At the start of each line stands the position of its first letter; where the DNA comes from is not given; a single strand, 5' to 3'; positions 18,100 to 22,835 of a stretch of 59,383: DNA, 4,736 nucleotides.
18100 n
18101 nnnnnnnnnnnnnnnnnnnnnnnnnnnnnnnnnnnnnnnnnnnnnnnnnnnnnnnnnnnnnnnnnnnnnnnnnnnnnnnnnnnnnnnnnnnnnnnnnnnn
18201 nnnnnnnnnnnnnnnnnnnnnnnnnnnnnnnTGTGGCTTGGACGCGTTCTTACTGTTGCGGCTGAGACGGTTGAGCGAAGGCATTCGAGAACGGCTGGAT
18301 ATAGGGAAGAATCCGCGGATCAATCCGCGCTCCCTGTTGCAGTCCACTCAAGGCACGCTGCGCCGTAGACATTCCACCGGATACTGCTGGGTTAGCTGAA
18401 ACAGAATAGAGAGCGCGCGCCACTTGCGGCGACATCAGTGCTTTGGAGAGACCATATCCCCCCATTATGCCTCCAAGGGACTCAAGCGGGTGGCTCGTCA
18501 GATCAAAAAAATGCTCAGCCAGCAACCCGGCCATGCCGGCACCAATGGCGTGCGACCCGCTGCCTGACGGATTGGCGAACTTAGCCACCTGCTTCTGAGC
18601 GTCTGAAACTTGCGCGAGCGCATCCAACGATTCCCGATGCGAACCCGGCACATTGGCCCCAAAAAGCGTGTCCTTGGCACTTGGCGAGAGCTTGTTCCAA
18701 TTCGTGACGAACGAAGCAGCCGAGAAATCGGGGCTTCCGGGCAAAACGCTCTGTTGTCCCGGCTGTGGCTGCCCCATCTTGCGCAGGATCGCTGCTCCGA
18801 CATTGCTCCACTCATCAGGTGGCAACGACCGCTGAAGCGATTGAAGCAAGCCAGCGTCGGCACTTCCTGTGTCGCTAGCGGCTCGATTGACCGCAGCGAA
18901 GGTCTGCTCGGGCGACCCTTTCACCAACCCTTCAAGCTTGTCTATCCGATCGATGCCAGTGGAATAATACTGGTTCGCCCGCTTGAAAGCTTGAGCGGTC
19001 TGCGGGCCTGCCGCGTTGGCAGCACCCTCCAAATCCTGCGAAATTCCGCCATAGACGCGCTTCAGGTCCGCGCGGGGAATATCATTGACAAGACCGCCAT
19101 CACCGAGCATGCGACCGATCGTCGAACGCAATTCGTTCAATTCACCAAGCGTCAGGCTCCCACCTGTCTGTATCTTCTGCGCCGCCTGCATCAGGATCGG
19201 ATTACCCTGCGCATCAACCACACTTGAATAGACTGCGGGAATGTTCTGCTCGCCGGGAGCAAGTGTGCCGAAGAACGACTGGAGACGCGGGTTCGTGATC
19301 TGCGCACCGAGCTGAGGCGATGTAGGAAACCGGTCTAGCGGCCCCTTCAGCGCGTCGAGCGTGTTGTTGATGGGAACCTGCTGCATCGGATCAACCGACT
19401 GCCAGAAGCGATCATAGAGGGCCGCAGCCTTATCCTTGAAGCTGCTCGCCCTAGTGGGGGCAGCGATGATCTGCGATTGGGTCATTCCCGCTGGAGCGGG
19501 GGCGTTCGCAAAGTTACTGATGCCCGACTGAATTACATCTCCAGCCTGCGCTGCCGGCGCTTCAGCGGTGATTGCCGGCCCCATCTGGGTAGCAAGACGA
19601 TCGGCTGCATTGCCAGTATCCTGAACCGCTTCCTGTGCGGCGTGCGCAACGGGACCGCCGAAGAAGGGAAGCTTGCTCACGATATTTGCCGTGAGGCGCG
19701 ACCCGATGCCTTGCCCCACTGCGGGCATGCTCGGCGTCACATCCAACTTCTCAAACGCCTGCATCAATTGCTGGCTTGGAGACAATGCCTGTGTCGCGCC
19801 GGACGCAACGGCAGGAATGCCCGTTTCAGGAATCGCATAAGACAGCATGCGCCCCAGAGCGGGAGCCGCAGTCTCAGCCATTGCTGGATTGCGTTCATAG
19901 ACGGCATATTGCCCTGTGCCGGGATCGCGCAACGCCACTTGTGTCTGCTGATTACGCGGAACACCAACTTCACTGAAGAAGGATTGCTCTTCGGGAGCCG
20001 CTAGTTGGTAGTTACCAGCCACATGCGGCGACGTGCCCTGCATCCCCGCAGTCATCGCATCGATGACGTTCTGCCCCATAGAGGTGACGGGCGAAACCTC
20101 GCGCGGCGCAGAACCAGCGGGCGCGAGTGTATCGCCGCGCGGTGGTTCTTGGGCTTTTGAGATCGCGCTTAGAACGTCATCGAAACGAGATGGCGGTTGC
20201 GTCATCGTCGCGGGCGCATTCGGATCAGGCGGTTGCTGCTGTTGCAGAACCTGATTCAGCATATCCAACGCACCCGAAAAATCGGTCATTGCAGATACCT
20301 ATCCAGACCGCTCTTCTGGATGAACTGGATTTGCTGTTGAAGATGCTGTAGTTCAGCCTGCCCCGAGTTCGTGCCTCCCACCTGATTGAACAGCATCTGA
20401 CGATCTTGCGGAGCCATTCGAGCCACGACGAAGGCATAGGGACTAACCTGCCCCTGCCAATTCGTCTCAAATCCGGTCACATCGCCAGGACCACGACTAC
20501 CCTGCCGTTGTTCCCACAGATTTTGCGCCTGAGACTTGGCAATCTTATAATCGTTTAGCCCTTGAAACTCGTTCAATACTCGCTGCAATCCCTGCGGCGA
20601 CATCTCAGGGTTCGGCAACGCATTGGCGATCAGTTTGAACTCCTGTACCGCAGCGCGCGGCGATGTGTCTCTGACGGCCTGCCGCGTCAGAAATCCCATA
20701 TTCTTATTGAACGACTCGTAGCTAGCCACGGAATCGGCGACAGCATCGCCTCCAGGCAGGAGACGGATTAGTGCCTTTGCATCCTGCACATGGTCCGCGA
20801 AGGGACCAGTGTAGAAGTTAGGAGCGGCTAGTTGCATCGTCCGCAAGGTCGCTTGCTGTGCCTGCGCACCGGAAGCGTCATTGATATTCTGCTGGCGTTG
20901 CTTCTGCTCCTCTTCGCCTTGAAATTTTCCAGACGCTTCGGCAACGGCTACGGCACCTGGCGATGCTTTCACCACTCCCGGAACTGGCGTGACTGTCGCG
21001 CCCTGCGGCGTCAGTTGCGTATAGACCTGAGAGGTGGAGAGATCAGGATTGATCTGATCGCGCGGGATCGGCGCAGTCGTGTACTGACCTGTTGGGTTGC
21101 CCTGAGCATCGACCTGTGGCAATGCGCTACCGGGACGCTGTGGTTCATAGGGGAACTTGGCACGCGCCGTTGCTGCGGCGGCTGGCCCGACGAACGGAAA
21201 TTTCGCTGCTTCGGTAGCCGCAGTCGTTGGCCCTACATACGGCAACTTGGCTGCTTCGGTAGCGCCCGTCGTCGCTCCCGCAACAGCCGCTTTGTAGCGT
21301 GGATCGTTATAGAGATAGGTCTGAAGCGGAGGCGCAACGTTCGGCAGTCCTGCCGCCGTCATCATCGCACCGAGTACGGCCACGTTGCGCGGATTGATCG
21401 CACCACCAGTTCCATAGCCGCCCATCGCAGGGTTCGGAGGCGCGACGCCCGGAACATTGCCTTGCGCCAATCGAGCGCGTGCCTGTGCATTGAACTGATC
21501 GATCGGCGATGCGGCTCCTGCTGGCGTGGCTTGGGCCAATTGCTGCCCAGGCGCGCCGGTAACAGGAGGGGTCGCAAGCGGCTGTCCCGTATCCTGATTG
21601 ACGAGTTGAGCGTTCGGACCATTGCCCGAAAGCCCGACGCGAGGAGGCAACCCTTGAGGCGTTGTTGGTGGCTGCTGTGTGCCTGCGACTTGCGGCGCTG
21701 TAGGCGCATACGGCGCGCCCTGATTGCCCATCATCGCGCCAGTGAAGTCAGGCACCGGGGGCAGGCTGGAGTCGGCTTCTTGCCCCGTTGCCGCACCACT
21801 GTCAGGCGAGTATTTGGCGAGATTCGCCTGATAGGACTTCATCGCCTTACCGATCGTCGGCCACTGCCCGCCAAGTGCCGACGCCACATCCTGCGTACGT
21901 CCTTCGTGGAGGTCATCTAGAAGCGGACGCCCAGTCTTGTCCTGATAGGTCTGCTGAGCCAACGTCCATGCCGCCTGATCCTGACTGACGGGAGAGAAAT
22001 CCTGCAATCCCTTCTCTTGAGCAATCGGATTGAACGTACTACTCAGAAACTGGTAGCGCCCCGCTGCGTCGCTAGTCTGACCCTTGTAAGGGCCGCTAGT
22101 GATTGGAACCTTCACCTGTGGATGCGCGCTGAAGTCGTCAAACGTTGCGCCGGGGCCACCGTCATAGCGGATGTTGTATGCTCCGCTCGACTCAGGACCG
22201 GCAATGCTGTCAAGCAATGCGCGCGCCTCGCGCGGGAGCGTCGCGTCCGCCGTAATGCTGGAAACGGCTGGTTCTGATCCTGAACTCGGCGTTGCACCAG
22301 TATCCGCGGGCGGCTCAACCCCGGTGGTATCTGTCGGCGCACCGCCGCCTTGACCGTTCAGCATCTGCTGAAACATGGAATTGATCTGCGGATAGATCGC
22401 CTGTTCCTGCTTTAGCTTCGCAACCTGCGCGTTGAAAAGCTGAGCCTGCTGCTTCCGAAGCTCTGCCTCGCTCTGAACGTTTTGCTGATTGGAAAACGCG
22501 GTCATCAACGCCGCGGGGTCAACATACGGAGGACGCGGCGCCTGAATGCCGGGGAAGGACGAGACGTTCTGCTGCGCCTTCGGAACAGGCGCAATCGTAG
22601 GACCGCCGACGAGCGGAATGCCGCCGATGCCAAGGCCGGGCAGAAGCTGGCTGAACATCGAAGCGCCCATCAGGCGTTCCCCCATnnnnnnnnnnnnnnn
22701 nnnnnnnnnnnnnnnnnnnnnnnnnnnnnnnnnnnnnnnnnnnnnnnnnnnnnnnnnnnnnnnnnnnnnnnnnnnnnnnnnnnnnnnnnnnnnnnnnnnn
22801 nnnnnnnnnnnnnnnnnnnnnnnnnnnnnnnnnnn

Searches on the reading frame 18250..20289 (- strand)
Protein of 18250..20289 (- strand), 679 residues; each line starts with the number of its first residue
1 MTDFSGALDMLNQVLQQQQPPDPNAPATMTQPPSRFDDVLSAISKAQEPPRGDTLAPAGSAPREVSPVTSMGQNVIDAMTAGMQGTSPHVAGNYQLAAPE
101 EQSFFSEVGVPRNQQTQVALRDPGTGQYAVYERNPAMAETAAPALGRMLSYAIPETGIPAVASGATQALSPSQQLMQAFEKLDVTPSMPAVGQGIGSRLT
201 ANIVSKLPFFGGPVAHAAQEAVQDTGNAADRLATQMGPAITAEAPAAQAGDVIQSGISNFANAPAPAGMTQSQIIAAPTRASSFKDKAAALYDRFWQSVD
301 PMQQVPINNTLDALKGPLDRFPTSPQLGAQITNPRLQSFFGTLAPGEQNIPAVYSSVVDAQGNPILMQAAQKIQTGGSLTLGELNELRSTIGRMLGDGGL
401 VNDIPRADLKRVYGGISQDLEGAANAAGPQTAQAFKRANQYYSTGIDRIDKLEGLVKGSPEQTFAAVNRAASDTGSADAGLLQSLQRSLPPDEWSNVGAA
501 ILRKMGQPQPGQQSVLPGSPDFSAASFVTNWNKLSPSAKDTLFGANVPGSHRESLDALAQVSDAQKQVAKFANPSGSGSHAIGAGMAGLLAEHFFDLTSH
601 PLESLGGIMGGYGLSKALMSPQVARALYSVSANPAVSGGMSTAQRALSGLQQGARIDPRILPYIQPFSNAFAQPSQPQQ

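Call 6: search_protein_families(library=pfam, proteins=[window:18250-20289:-], max_evalue=0.01)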
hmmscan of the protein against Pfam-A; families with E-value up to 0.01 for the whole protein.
window:18250-20289:- (679 aa): 0 families

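Call 7: search_protein_families(library=phrogs, proteins=[window:18250-20289:-], max_evalue=0.01)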
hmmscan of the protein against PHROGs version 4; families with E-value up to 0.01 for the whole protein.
window:18250-20289:- (679 aa): 1 family
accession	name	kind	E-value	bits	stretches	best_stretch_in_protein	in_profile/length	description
phrog_36512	-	unknown function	1.4e-18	67.7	1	376-583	434-646/759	-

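Call 48: find_related_loci(query=window:18250-20289:-, collection=viral_contigs, flank=10000)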
Query window:18250-20289:- (679 aa) in viral_contigs; peptide patterns used: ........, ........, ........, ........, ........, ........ (x = any residue, [..] = any of these).
8 stretches matched a pattern; 6 encode a relative of the query (tblastn E <= 1e-3); 6 distinct loci.
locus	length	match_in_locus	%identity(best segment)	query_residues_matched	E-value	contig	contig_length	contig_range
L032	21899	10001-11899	49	4-662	0e+0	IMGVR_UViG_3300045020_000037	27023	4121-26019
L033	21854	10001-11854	53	46-662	0e+0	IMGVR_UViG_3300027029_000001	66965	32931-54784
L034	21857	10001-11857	44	34-663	2e-140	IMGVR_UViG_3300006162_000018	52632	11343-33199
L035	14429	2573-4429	44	34-663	2e-140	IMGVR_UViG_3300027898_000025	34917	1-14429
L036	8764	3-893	53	380-674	3e-79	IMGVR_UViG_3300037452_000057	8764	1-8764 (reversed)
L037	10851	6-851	49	402-678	1e-63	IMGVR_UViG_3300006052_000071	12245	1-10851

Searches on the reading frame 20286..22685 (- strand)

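Call 6: search_protein_families(library=pfam, proteins=[window:20286-22685:-], max_evalue=0.01)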
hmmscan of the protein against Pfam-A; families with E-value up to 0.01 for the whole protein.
window:20286-22685:- (799 aa): 0 families

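Call 7: search_protein_families(library=phrogs, proteins=[window:20286-22685:-], max_evalue=0.01)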
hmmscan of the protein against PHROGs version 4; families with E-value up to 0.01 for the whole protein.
window:20286-22685:- (799 aa): 4 families
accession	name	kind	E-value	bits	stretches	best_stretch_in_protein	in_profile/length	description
phrog_90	-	lysis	5.7e-18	65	1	71-308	586-817/1168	endolysin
phrog_17230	-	tail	1.1e-11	45.2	1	153-278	371-491/580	tail fiber protein/ lysozyme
phrog_28672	-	other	8.1e-10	38.9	1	153-243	15-102/397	metallo-endopeptidase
phrog_17029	-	unknown function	5.9e-05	23.8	1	175-266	42-126/241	-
